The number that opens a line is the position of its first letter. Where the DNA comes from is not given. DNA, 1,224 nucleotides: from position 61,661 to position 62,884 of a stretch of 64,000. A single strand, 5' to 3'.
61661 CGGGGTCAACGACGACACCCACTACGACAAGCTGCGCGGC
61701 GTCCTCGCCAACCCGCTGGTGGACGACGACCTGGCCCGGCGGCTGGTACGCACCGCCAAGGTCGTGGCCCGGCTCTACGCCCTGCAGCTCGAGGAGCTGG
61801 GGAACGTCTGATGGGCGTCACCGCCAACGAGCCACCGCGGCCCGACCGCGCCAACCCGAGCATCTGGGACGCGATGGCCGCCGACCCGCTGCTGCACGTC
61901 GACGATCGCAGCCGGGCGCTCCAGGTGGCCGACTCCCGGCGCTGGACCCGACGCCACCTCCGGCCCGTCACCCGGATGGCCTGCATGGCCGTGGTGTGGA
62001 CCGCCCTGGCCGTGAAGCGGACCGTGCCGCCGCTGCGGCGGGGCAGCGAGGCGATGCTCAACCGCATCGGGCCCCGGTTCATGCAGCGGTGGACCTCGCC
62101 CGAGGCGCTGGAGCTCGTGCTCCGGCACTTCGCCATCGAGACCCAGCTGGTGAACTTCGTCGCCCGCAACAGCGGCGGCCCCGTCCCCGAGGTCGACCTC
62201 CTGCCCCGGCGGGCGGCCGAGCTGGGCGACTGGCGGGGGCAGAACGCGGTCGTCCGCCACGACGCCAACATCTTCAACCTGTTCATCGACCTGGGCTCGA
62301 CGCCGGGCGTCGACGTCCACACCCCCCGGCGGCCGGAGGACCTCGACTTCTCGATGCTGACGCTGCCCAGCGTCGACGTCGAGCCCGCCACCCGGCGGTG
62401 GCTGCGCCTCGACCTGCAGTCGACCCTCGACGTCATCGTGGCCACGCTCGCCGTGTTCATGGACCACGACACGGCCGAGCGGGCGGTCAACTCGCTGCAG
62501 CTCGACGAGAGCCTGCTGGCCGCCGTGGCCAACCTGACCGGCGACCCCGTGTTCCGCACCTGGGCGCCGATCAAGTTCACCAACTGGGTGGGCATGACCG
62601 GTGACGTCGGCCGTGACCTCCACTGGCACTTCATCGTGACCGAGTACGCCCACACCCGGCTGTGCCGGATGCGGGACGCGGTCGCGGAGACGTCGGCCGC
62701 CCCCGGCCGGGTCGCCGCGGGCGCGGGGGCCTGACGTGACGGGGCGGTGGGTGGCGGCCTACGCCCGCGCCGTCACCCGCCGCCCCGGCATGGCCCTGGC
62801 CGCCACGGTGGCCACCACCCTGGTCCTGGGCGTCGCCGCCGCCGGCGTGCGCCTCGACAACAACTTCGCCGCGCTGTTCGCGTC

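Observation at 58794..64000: Thioesterase / KAS III-like / heme-oxygenase-like diiron protein / unknown protein / MMPL exporter: candidate pathway for an exported modified lipid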

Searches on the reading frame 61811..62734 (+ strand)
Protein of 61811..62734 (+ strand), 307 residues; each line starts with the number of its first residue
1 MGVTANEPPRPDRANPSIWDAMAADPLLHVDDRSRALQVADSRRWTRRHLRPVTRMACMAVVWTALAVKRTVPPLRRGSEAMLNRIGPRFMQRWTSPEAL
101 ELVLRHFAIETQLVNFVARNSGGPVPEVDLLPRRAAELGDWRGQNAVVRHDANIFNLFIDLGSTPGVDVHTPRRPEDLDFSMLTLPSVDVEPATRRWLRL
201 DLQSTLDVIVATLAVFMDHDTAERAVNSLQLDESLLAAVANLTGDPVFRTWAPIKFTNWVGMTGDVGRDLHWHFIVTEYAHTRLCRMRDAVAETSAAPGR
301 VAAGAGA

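Call 7: search_protein_families(library=pfam, proteins=[window:61811-62734:+], max_evalue=0.1)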
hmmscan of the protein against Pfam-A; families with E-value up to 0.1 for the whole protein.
window:61811-62734:+ (307 aa): 1 family
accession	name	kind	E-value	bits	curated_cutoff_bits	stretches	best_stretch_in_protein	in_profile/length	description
PF22523.1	DUF6999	-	1.4e-62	211.7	27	1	12-288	2-275/275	Family of unknown function (DUF6999)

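Call 8: search_protein_families(library=ncbifam, proteins=[window:61811-62734:+], max_evalue=0.1)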
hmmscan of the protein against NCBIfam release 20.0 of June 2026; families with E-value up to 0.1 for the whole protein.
window:61811-62734:+ (307 aa): 0 families

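Call 10: search_solved_structures(query=window:61811-62734:+, max_evalue=10)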
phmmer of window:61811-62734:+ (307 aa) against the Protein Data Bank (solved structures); distinct sequences matched with E-value up to 10: 3.
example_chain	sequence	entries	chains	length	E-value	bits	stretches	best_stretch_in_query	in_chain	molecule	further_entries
2pyx_A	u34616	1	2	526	0.54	12.6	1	50-110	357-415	Tryptophan halogenase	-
4ifb_A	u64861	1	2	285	1.3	11.4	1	89-149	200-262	Bile salt sulfotransferase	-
8xku_E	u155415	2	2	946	1.3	11.4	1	69-134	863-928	Probable inactive ATP-dependent zinc metalloprotease FTSHI 1, chloroplastic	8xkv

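Call 12: find_encoding_contigs(protein=window:61811-62734:+, flank=10000, max_places=6)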
Protein window:61811-62734:+ (307 aa): no gene with exactly this product is on record in the collection.

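Call 14: find_homologous_proteins(query=window:61811-62734:+, max_evalue=0.001)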
Query window:61811-62734:+ (307 aa): 95 proteins with E <= 0.001 among 8000 candidates.
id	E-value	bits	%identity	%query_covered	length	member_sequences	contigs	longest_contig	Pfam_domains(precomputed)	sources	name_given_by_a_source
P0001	3.1e-202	688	100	100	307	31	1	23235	PF22523.2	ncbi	-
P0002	1.1e-162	559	85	94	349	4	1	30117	PF22523.2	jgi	jgi:hypothetical protein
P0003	1.7e-159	548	85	90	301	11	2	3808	PF22523.2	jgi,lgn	jgi:hypothetical protein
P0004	7.0e-159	546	85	90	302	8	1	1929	PF22523.2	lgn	-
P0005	2.8e-157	541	80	96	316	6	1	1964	PF22523.2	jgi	jgi:hypothetical protein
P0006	2.5e-155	534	79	94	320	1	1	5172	PF22523.2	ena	-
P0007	3.1e-155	534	80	94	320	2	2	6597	PF22523.2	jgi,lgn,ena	-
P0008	7.9e-155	533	81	93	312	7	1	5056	PF22523.2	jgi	jgi:hypothetical protein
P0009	4.2e-154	530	80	91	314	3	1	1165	PF22523.2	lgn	-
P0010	3.6e-110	386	64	91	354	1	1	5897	PF22523.2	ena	-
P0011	4.1e-105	369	61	94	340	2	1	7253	PF22523.2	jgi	jgi:hypothetical protein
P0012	4.3e-104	366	61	92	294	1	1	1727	PF22523.2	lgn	-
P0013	2.2e-103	364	60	90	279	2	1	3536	PF22523.2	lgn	-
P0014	2.6e-103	364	63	92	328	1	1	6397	PF22523.2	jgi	jgi:hypothetical protein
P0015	9.2e-103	362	62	90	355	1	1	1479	PF22523.2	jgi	jgi:hypothetical protein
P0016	1.2e-102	361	62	92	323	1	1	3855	PF22523.2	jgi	jgi:hypothetical protein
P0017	1.7e-102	361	63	92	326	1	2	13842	PF22523.2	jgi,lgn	jgi:hypothetical protein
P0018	3.7e-102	360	58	93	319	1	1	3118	PF22523.2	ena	-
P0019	3.4e-101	357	58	93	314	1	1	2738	PF22523.2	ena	-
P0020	5.3e-101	356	59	89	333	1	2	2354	PF22523.2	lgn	-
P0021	1.1e-99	352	59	91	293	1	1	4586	PF22523.2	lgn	-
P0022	2.3e-99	351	60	89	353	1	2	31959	PF22523.2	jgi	jgi:hypothetical protein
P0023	1.5e-98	348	60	90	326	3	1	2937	PF22523.2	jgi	jgi:hypothetical protein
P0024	1.6e-98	348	59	91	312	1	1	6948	PF22523.2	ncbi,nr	ncbi:MAG TPA: hypothetical protein VLI04_11320 [Nocardioidaceae bacterium]|nr:hypothetical protein [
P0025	2.4e-98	347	60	92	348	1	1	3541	PF22523.2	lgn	-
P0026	2.8e-98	347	61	90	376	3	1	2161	PF22523.2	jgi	-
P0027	9.0e-98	345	57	93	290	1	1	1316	PF22523.2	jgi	jgi:hypothetical protein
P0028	1.6e-95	338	56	94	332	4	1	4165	PF22523.2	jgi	jgi:hypothetical protein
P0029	3.2e-94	334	59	87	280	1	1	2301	PF22523.2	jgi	jgi:hypothetical protein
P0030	2.5e-93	331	56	90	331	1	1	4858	PF22523.2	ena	-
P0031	3.9e-93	330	57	92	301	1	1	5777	PF22523.2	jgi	jgi:hypothetical protein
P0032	4.5e-92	327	56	91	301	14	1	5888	PF22523.2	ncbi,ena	-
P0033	6.3e-92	326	54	92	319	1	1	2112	PF22523.2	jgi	-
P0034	1.6e-91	325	53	95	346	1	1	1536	PF22523.2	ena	-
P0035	2.2e-91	324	54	92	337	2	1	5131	PF22523.2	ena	-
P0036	4.5e-91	323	57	91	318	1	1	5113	PF22523.2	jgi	jgi:hypothetical protein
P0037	3.0e-90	321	57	94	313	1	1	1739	PF22523.2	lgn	-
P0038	7.3e-90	319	54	94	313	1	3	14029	PF22523.2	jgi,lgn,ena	-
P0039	7.8e-90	319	56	93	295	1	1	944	PF22523.2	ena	-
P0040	8.9e-90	319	55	89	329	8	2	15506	PF22523.2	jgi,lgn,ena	-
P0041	1.7e-89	318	54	94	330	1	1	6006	PF22523.2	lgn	-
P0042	2.7e-89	317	55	93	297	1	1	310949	PF22523.2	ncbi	ncbi:MAG: hypothetical protein U0Q22_10250 [Acidimicrobiales bacterium]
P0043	6.8e-89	316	55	90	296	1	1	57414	PF22523.2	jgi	-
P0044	2.5e-88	314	58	92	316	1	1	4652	PF22523.2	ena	-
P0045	4.2e-88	314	56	93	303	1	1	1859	PF22523.2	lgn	-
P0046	6.1e-88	313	56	90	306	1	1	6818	PF22523.2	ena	-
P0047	3.6e-87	311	54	91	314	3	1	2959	PF22523.2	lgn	-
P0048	8.1e-86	306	53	91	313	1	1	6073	PF22523.2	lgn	-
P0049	3.5e-85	304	51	94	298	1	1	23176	PF22523.2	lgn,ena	-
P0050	8.5e-85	303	54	89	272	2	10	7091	PF22523.2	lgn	-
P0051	3.2e-84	301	64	71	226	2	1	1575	PF22523.2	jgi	jgi:hypothetical protein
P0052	4.8e-84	300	55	90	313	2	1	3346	PF22523.2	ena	-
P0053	2.5e-83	298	52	92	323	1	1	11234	PF22523.2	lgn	-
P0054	2.7e-83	298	54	91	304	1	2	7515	PF22523.2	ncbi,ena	-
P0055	6.2e-83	297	51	94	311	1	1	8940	PF22523.2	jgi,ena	-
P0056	3.9e-80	287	49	93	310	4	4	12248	PF22523.2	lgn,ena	-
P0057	2.6e-79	285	50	91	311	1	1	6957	PF22523.2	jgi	jgi:hypothetical protein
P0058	1.9e-78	282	48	93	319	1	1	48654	PF22523.2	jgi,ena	-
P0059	1.4e-77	279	47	97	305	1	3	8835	PF22523.2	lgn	-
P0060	1.9e-77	279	48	95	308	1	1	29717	PF22523.2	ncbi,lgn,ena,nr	ncbi:MAG TPA: hypothetical protein ENJ19_01995 [Gammaproteobacteria bacterium]|nr:hypothetical prote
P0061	5.8e-77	277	48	96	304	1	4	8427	PF22523.2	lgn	-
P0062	1.1e-76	276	50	93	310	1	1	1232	PF22523.2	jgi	jgi:AraC-like DNA-binding protein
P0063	1.1e-75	273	50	93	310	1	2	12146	PF22523.2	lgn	-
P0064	1.2e-75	273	48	93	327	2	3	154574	PF22523.2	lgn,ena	-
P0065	1.4e-75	272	49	94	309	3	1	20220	PF22523.2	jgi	jgi:hypothetical protein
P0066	2.6e-75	272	47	94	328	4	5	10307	PF22523.2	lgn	-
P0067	2.1e-74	269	48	91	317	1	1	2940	PF22523.2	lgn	-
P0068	2.7e-74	268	47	90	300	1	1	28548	PF22523.2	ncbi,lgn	-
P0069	3.4e-74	268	50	89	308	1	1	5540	PF22523.2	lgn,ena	-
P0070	4.3e-74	268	46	92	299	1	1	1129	PF22523.2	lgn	-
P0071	7.4e-74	267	50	93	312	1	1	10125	PF22523.2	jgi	jgi:hypothetical protein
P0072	6.0e-73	264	47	93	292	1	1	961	PF22523.2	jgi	jgi:hypothetical protein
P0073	7.3e-73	264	45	94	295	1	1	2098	PF22523.2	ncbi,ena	-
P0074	9.9e-73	263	46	97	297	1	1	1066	PF22523.2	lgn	-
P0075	2.4e-72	262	45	94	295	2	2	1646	PF22523.2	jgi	jgi:hypothetical protein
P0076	7.3e-72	260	55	73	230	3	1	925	PF22523.2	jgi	jgi:hypothetical protein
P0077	3.5e-71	258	44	93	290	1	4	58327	PF22523.2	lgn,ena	-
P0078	1.4e-70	256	44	93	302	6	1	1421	PF22523.2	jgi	jgi:hypothetical protein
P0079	3.6e-69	251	45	95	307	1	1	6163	PF22523.2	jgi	jgi:hypothetical protein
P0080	4.2e-69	251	46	91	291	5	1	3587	PF22523.2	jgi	-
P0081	1.6e-68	249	43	91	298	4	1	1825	PF22523.2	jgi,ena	-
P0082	9.7e-68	247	43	94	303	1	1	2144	PF22523.2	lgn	-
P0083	1.7e-67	246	44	93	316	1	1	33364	PF22523.2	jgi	jgi:hypothetical protein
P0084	1.3e-65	240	40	92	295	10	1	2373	PF22523.2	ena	-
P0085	3.3e-65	238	45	92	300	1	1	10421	PF22523.2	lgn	-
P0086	4.9e-65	238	67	54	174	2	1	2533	PF22523.2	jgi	jgi:hypothetical protein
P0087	1.1e-64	237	44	87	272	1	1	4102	PF22523.2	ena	-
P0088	5.0e-64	235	89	40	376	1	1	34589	PF22523.2,PF14518.12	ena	-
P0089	3.0e-63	232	42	90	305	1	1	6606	PF22523.2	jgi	jgi:hypothetical protein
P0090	1.5e-61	226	41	93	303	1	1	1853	PF22523.2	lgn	-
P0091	5.4e-61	225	46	90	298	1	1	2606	PF22523.2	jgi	jgi:hypothetical protein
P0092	2.8e-56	209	60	57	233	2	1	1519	PF22523.2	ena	-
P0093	6.1e-56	208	39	93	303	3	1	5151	PF22523.2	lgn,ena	-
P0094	2.7e-55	206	40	92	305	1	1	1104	PF22523.2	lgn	-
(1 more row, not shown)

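Call 15: find_encoding_contigs(protein=P0001, flank=10000, max_places=4)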
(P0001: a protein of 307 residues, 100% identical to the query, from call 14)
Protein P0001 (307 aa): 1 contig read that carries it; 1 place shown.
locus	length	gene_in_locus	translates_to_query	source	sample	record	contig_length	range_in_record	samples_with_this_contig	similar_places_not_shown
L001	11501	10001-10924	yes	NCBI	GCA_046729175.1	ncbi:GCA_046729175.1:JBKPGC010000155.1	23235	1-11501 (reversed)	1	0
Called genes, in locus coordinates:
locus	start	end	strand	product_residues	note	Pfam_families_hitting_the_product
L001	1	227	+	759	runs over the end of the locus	PF00330:Aconitase, PF00694:Aconitase_C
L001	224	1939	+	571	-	PF18029:Glyoxalase_6 (weak), PF00989:PAS (weak), PF00990:GGDEF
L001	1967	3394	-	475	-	PF12710:HAD, PF01553:Acyltransferase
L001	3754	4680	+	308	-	PF00126:HTH_1, PF03466:LysR_substrate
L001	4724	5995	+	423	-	PF00285:Citrate_synt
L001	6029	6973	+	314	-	PF08240:ADH_N, PF00107:ADH_zinc_N, PF13602:ADH_zinc_N_2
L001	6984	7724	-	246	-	PF01643:Acyl-ACP_TE, PF20791:Acyl-ACP_TE_C (weak)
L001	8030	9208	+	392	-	PF00108:Thiolase_N, PF00109:ketoacyl-synt, PF08541:ACP_syn_III_C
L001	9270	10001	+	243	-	PF14518:Haem_oxygenas_2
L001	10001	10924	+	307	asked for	PF22523:DUF6999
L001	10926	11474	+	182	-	-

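Call 16: find_encoding_contigs(protein=P0042, flank=10000, max_places=2)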
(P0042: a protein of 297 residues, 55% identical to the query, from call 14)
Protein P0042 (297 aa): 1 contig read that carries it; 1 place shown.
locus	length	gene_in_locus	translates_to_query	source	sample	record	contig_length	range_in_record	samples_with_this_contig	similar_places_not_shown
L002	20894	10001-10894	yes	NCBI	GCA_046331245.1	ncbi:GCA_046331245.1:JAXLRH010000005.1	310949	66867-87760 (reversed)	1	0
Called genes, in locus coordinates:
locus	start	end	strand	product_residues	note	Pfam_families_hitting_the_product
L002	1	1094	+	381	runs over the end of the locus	PF00296:Bac_luciferase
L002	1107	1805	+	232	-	PF00117:GATase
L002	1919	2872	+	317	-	PF00892:EamA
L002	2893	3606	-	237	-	-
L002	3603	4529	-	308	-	PF13476:AAA_23 (weak), PF00005:ABC_tran, PF13304:AAA_21 (faint)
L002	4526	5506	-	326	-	PF12679:ABC2_membrane_2, PF12698:ABC2_membrane_3 (weak)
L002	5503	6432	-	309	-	PF00005:ABC_tran, PF13304:AAA_21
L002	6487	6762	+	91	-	-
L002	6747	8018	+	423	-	PF02812:ELFV_dehydrog_N, PF00208:ELFV_dehydrog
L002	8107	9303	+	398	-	PF00108:Thiolase_N (faint), PF00109:ketoacyl-synt (weak), PF08541:ACP_syn_III_C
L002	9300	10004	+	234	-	PF14518:Haem_oxygenas_2 (weak)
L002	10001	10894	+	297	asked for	PF22523:DUF6999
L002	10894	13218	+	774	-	PF03176:MMPL, PF12349:Sterol-sensing (weak), PF03176:MMPL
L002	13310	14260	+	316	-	PF13578:Methyltransf_24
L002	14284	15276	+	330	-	PF00005:ABC_tran, PF13304:AAA_21 (faint)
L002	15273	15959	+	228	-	PF00528:BPD_transp_1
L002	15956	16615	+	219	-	PF00528:BPD_transp_1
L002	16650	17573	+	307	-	PF04069:OpuAC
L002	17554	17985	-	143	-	-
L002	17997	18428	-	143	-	-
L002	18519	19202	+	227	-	PF00072:Response_reg, PF00486:Trans_reg_C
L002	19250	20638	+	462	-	PF00672:HAMP, PF00512:HisKA, PF02518:HATPase_c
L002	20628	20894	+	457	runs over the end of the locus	PF00282:Pyridoxal_deC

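Call 17: find_encoding_contigs(protein=P0060, flank=10000, max_places=2)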
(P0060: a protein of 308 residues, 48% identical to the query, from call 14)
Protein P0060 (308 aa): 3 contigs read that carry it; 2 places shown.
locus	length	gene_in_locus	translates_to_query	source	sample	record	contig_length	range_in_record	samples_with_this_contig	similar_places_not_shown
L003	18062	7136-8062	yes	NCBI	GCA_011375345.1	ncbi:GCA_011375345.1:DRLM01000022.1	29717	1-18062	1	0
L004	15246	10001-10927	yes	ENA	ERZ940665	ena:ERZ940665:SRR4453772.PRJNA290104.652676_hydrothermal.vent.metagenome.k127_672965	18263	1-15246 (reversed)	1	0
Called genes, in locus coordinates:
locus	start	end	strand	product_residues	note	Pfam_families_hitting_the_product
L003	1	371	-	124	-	PF00675:Peptidase_M16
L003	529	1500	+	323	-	PF02881:SRP54_N, PF06414:Zeta_toxin (weak), PF00448:SRP54, PF13401:AAA_22 (weak)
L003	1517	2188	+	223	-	PF00005:ABC_tran, PF13304:AAA_21 (weak)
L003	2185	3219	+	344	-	PF18075:FtsX_ECD, PF02687:FtsX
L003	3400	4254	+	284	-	PF00140:Sigma70_r1_2, PF04542:Sigma70_r2, PF04545:Sigma70_r4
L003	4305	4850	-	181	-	-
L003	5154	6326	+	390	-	PF08541:ACP_syn_III_C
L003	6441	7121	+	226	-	PF14518:Haem_oxygenas_2 (weak)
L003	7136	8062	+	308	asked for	PF22523:DUF6999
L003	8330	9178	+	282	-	PF03982:DAGAT, PF01553:Acyltransferase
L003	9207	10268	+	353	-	PF00348:polyprenyl_synt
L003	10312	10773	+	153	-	PF00588:SpoU_methylase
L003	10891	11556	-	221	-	PF13489:Methyltransf_23, PF05175:MTS, PF13649:Methyltransf_25, PF13847:Methyltransf_31, PF08241:Methyltransf_11, PF08242:Methyltransf_12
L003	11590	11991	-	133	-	PF01850:PIN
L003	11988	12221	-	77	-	PF02604:PhdYeFM_antitox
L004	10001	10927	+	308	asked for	PF22523:DUF6999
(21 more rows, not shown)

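Call 29: find_related_loci(query=A1, collection=genome_contigs, flank=10000)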
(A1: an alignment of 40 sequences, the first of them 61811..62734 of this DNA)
Query A1 (307 aa) in genome_contigs; peptide patterns used: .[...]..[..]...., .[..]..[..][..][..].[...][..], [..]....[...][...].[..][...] (x = any residue, [..] = any of these).
392 stretches matched a pattern; 321 encode a relative of the query (tblastn E <= 1e-3); the best 80 are kept; 80 distinct loci.
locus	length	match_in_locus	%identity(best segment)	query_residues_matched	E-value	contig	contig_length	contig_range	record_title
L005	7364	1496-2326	85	12-288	1e-156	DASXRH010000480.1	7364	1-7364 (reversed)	MAG TPA_asm: Acidimicrobiales bacterium isolate SMAG_U4634 k141_224133, whole genome shotgun sequence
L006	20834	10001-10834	85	12-289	4e-157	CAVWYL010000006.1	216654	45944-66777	MAG: uncultured Acidimicrobiales bacterium isolate MFD09267.bin.2.303 genome assembly, contig: contig_133358, whole geno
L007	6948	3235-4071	59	12-290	8e-101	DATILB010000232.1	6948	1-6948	MAG TPA_asm: Nocardioidaceae bacterium isolate SMAG_U15733 k141_26185, whole genome shotgun sequence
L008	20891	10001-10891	55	12-307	3e-94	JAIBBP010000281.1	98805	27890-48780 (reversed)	MAG: Microthrixaceae bacterium isolate SSF14 UP4B101214_NODE_111_length_98805_cov_5.149456, whole genome shotgun sequenc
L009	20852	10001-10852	55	12-295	9e-91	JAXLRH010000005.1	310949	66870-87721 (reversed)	MAG: Acidimicrobiales bacterium isolate STL-ACT4 C2.83.fa-5, whole genome shotgun sequence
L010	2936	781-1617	54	9-287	8e-89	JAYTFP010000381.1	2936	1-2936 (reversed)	MAG: Acidimicrobiaceae bacterium isolate GFS_2200 GFS_2200_380, whole genome shotgun sequence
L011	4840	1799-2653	49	9-290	2e-80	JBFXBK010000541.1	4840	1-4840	MAG: Polyangiaceae bacterium isolate CA_2019_TPBS_44 NODE_61579_length_4840_cov_4.405262_TPBS, whole genome shotgun sequ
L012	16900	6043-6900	49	9-291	8e-80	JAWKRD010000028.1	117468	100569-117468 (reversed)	MAG: Polyangiaceae bacterium isolate ABC1.109 ABC1.109.fa-28, whole genome shotgun sequence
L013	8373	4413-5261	49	9-288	9e-78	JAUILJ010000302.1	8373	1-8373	MAG: Polyangia bacterium isolate Co_bin.42 NODE_47951_length_8373_cov_0.928935, whole genome shotgun sequence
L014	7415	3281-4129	45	12-298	6e-77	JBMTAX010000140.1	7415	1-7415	MAG: Myxococcota bacterium isolate LKB_V5_S17_100percent_par_LKB_V5_S17_concoct.125_sub NODE_9841_length_7415_cov_3.6407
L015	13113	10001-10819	47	9-285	2e-74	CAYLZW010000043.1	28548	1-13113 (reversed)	MAG TPA_asm: uncultured Myxococcales bacterium isolate SRP263527_co1_29 genome assembly, contig: NODE_1284_length_28548_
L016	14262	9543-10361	44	12-284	2e-68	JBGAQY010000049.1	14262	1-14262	MAG: Acidimicrobiales bacterium isolate MAG_AAO_H10.38 AAOH10-38_opera_contig_11837, whole genome shotgun sequence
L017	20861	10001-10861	39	7-291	7e-63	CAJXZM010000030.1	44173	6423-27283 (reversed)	MAG TPA_asm: uncultured Gammaproteobacteria bacterium isolate SRR3580189_bin.53_MetaBAT_v2.12.1_MAG genome assembly, con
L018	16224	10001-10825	43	7-289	7e-62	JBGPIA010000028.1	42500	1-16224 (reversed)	MAG: Candidatus Krumholzibacteriia bacterium isolate OBJ_0618_7090110_345 k141_8334434_length_42500_cov_25.6937, whole g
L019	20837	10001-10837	40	12-289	1e-60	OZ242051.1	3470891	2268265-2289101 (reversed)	MAG: Pseudomonadales bacterium isolate 3d411a72-003c-493b-b56e-69d6d900063f genome assembly, chromosome: 1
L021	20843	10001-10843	40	12-290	2e-55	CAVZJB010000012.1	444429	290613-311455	MAG: uncultured delta proteobacterium isolate MFD02416.bin.1.82 genome assembly, contig: contig_20085, whole genome shot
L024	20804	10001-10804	40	16-287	1e-53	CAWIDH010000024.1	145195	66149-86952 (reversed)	MAG: uncultured Gammaproteobacteria bacterium isolate MFD00962.bin.2.116 genome assembly, contig: contig_44025, whole ge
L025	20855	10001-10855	40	11-307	2e-52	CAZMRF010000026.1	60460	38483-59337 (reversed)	MAG TPA_asm: uncultured Acidobacteriota bacterium isolate SRP119689_co1_145 genome assembly, contig: NODE_548_length_604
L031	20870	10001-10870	32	12-306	7e-30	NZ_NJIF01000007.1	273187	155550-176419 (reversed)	Achromobacter insolitus strain LMG 6003 Scaffold7_1, whole genome shotgun sequence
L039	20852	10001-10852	31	12-299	4e-29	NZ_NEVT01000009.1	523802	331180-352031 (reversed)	Bordetella genomosp. 2 strain AU8256 NODE_22_length_30945_cov_35.689_ID_43, whole genome shotgun sequence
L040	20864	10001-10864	32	12-304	4e-29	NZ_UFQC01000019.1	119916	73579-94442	Achromobacter veterisilvae strain LMG 30378 isolate LMG 30378, whole genome shotgun sequence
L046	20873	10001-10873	32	12-307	1e-28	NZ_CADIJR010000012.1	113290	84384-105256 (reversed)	Achromobacter insuavis strain LMG 26845 isolate LMG 26845, whole genome shotgun sequence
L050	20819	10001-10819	32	12-288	2e-28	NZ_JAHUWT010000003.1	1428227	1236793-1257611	Bordetella sp. BOR01 NODE_3_length_1428227_cov_44.743242, whole genome shotgun sequence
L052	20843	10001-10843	32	12-296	2e-28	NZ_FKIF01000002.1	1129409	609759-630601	Bordetella ansorpii strain H050680373, whole genome shotgun sequence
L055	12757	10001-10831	32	12-292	5e-28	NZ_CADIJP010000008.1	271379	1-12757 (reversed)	Achromobacter mucicolens strain LMG 26685 isolate LMG 26685, whole genome shotgun sequence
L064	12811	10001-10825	33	12-290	9e-28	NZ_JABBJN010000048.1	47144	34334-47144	Achromobacter sp. Bel Contig_48, whole genome shotgun sequence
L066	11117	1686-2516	33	12-292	7e-28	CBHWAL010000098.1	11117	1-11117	MAG TPA_asm: uncultured Achromobacter sp. isolate ERR14722431_binner13_Refined_68 genome assembly, contig: ERZ27336832.4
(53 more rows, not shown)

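Call 31: predict_structure(alignment_id=A1)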
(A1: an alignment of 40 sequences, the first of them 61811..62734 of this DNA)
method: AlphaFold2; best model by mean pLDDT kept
length: 307 residues; sequences in the alignment: 40
mean_pLDDT: 93.3   pTM: 0.90
mean pLDDT of the five models: 93.3, 92.6, 92.5, 91.3, 90.8
residues with pLDDT >= 90: 264; 70-90: 30; 50-70: 8; < 50: 5
segments of 3 or more residues with pLDDT < 50: 1-3
pLDDT, mean of each block of 10 residues (from residue 1): 63 93 95 97 96 96 93 89 97 98 98 99 97 97 95 97 98 98 97 97 97 95 91 97 97 82 86 97 98 92 58
secondary structure, 60 per line:
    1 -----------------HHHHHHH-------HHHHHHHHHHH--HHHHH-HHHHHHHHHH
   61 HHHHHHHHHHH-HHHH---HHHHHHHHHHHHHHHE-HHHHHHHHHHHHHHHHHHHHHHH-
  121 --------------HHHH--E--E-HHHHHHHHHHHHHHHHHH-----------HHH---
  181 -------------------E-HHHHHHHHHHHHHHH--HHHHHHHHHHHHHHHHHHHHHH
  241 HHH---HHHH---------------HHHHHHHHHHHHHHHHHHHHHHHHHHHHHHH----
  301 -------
elements in order: H18-24 H32-42 H45-49 H51-71 H73-76 H80-94 H97-119 H135-138 H146-163 H202-216 H219-243 H247-250 H266-296
